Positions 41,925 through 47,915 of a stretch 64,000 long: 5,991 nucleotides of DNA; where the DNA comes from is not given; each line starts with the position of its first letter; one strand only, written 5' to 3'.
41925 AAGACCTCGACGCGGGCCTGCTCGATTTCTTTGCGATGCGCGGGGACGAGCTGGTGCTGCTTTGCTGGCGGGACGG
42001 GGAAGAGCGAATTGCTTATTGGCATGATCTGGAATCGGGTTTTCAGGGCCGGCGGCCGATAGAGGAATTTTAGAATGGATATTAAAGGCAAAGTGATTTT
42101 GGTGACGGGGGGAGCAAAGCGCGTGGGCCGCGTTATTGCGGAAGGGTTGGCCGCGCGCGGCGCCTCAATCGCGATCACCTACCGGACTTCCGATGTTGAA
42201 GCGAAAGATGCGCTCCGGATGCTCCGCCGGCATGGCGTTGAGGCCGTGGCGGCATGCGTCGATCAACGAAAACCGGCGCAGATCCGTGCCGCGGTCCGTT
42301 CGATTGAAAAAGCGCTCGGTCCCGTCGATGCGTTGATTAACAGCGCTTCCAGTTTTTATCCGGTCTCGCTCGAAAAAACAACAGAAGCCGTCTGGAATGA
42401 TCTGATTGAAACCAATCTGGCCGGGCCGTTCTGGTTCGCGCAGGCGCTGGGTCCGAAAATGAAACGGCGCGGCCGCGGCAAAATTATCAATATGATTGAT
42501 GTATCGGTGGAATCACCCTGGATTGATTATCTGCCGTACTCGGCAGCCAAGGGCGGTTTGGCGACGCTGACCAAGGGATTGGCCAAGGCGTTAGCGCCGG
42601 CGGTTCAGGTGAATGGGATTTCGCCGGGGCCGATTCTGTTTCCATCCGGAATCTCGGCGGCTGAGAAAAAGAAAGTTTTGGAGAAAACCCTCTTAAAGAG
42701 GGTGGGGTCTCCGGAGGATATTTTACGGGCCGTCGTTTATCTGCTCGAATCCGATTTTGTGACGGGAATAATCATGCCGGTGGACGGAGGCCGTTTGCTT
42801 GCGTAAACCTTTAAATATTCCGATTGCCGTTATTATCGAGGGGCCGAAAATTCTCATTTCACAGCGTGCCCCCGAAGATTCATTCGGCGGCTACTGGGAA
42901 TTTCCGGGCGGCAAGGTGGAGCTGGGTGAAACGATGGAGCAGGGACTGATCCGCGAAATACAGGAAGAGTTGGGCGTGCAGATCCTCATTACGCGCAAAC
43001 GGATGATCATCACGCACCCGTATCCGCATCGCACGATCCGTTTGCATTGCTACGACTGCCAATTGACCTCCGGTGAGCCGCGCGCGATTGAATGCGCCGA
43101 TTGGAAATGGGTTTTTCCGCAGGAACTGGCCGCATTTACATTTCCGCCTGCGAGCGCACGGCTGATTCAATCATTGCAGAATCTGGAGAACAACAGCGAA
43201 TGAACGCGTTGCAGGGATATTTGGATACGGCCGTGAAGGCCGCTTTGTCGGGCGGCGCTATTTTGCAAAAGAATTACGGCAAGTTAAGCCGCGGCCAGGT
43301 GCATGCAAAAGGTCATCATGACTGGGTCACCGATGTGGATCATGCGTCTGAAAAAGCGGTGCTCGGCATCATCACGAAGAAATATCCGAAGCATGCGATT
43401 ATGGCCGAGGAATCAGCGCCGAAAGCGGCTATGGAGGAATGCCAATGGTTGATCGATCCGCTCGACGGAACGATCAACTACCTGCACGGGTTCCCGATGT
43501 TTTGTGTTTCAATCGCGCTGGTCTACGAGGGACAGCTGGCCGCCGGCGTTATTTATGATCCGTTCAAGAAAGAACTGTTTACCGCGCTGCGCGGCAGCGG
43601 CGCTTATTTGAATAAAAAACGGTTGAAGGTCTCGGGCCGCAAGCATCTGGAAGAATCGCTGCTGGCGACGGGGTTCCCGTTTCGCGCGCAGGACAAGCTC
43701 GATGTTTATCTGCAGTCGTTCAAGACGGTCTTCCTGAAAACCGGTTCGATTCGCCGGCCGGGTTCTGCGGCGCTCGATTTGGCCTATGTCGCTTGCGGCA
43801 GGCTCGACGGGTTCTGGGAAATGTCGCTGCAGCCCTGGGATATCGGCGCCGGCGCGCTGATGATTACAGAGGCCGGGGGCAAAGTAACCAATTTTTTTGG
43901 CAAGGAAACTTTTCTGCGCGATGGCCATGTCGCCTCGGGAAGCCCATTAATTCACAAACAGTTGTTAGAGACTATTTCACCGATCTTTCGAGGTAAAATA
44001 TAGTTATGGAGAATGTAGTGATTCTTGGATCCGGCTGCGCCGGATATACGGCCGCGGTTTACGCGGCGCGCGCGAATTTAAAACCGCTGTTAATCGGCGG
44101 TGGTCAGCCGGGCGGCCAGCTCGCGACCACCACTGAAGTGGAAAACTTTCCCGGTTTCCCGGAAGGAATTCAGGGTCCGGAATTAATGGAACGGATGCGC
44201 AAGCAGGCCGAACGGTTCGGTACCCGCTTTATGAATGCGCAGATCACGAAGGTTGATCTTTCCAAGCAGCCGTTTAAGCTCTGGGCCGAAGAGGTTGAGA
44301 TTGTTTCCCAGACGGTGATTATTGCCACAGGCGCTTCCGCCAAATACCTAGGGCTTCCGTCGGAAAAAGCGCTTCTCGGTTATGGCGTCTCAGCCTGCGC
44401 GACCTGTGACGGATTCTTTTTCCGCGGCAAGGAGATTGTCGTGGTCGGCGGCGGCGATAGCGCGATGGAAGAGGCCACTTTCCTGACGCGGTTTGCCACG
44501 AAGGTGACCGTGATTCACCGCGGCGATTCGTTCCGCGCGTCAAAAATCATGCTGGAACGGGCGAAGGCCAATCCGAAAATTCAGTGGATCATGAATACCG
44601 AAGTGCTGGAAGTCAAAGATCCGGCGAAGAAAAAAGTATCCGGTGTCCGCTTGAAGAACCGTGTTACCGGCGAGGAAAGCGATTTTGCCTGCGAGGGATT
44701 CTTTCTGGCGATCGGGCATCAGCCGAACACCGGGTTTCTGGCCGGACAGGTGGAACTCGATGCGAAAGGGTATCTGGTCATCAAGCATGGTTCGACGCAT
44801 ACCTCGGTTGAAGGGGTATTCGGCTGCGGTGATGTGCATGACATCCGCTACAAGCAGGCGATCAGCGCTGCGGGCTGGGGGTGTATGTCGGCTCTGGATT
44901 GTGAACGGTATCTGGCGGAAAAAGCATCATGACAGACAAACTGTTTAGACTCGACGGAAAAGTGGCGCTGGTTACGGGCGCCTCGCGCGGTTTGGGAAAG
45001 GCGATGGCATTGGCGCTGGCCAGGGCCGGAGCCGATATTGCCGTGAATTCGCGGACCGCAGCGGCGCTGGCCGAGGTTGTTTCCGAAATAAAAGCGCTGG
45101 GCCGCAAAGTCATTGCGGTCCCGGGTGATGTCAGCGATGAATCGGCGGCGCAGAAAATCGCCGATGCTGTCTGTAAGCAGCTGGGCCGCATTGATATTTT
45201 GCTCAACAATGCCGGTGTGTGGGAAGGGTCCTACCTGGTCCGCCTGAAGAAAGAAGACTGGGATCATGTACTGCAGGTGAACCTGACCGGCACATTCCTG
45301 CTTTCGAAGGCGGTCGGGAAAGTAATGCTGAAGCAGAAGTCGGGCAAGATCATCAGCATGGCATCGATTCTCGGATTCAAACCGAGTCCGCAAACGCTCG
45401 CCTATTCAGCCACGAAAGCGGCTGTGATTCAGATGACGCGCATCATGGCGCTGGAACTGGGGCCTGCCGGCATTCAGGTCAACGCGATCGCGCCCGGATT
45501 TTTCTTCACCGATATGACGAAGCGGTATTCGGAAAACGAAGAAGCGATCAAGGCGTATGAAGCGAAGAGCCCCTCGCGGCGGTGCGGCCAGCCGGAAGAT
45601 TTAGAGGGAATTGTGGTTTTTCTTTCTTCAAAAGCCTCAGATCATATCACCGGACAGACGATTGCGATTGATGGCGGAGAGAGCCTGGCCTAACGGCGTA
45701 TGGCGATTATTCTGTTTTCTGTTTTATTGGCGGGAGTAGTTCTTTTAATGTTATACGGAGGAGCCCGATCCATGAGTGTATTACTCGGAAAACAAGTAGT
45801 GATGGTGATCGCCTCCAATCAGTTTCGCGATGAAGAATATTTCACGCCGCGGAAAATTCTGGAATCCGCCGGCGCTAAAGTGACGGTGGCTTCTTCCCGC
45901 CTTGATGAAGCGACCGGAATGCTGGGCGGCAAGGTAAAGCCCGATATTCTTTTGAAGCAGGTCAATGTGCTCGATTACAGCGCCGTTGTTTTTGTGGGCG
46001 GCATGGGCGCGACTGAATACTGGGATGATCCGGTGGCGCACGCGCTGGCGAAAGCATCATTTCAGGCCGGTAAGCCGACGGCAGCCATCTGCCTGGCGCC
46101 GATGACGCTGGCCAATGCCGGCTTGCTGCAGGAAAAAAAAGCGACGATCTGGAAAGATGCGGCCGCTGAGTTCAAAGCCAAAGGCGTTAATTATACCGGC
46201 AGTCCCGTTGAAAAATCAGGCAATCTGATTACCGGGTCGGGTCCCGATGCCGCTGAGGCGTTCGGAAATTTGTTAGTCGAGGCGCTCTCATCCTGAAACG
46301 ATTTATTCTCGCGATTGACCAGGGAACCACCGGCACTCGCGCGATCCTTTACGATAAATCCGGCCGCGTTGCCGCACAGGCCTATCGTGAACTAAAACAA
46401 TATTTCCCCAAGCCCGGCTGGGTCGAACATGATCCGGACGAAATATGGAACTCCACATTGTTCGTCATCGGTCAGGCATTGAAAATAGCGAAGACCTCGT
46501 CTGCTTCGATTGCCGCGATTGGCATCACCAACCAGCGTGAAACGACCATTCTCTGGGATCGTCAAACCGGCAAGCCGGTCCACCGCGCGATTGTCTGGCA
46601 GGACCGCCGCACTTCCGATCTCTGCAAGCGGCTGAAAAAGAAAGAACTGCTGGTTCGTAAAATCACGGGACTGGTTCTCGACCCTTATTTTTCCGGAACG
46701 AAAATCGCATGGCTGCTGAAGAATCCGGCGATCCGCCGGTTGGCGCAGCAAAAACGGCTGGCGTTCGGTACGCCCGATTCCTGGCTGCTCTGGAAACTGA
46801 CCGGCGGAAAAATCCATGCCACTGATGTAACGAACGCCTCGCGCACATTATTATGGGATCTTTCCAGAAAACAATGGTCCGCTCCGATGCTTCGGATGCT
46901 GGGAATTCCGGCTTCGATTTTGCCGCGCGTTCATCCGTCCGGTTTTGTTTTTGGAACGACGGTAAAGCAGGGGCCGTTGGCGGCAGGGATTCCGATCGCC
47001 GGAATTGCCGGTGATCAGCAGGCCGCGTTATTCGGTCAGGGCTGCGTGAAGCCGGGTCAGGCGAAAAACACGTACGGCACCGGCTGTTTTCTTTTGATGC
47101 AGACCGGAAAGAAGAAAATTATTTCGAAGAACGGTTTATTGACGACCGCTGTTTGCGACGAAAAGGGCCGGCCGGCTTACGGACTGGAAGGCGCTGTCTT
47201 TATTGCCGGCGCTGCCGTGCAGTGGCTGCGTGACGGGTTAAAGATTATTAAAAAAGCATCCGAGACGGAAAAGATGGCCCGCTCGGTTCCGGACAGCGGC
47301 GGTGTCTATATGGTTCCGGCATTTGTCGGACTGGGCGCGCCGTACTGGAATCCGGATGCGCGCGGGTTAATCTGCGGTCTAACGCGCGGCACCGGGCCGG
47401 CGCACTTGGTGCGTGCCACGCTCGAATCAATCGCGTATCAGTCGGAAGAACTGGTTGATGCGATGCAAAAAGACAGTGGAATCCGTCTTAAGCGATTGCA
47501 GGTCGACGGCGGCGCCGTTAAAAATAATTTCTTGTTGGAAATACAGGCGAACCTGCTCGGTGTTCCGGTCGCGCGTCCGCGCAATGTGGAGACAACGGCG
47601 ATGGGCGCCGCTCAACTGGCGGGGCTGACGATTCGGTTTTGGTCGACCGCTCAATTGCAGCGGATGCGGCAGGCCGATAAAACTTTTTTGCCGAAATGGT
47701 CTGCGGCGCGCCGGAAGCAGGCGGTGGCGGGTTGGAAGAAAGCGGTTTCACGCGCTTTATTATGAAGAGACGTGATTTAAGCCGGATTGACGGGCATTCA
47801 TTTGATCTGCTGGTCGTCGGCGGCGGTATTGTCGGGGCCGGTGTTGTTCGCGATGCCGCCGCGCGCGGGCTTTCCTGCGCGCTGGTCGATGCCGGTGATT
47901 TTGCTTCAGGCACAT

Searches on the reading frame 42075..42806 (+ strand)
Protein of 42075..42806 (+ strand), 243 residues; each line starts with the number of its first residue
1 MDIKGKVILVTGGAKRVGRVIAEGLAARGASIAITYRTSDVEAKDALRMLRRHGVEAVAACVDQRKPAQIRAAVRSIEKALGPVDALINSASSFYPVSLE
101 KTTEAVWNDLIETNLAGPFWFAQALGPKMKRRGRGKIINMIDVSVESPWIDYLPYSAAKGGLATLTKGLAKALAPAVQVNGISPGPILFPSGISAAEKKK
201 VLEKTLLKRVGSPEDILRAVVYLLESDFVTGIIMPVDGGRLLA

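Call 32: search_protein_families(library=pfam, proteins=[window:42075-42806:+], max_evalue=0.001)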
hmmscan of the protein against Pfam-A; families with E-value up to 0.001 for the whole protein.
window:42075-42806:+ (243 aa): 4 families
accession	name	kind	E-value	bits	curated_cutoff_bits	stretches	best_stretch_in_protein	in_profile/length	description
PF13561.12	adh_short_C2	-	2.9e-41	142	27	1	17-239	8-234/236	Enoyl-(Acyl carrier protein) reductase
PF00106.31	adh_short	-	1.1e-40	139.6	26.6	1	6-188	1-183/195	short chain dehydrogenase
PF08659.16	KR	-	3.9e-12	46.9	22.6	1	8-124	3-122/180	KR domain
PF23441.1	SDR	-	2.3e-05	24.3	27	1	118-242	126-257/258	SDR-like rossmann domain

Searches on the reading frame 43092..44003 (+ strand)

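Call 32: search_protein_families(library=pfam, proteins=[window:43092-44003:+], max_evalue=0.001)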
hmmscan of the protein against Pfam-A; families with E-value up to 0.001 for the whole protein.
window:43092-44003:+ (303 aa): 1 family
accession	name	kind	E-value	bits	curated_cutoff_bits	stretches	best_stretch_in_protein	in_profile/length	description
PF00459.30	Inositol_P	-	4.6e-68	230.1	27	1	43-295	5-266/271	Inositol monophosphatase family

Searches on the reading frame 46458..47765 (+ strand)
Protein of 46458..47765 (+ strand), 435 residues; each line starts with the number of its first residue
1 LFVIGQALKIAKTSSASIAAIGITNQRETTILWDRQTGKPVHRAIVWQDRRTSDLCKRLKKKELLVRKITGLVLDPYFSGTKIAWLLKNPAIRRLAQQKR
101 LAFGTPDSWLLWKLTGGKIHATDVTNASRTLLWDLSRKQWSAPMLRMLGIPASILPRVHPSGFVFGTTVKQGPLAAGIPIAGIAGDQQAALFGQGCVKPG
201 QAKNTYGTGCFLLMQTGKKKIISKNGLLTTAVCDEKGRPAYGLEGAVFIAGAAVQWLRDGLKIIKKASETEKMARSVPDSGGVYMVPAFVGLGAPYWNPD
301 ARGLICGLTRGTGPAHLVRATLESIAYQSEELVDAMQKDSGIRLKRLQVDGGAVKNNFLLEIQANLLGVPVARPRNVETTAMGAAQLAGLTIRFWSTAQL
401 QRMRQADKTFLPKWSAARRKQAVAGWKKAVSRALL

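Call 49: search_protein_families(library=ncbifam, proteins=[window:46458-47765:+], max_evalue=0.00001)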
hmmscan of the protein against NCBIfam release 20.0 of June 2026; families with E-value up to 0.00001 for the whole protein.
window:46458-47765:+ (435 aa): 12 families
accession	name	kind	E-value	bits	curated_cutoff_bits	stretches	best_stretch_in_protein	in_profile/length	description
NF000756.0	PRK00047.1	subfamily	3.6e-190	632.5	498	1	3-433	60-494/502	glycerol kinase GlpK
TIGR01311.1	glycerol_kin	equivalog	9.3e-180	598.2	590.35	1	3-433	56-493/496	glycerol kinase GlpK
TIGR01312.1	XylB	equivalog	8.3e-55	186.2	380.25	1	6-406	56-454/481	xylulokinase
NF011601.0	PRK15027.1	equivalog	4.6e-30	104.5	912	1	12-393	62-437/484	xylulokinase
NF008187.0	PRK10939.1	equivalog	4.9e-28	98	528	1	4-429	62-499/521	autoinducer-2 kinase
TIGR01314.1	gntK_FGGY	equivalog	8.7e-25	87.2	648.55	1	12-422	63-481/505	gluconokinase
TIGR02628.1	fuculo_kin_coli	equivalog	2.7e-18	66.2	470.9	1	15-396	68-446/465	L-fuculokinase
TIGR01315.1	5C_CHO_kinase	subfamily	1.8e-17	63.3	408.7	1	255-416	356-518/541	FGGY family pentulose kinase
NF003154.0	PRK04123.1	equivalog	3.5e-14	52.4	428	1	172-395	263-495/554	ribulokinase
TIGR02627.1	rhamnulo_kin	equivalog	9.7e-12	44.2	527.95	1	8-171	58-217/454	rhamnulokinase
NF007925.0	PRK10640.1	equivalog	4e-11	42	639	1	8-193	64-244/489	rhamnulokinase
TIGR01234.1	L-ribulokinase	equivalog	3.1e-10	39.4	583.25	1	268-418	361-514/536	ribulokinase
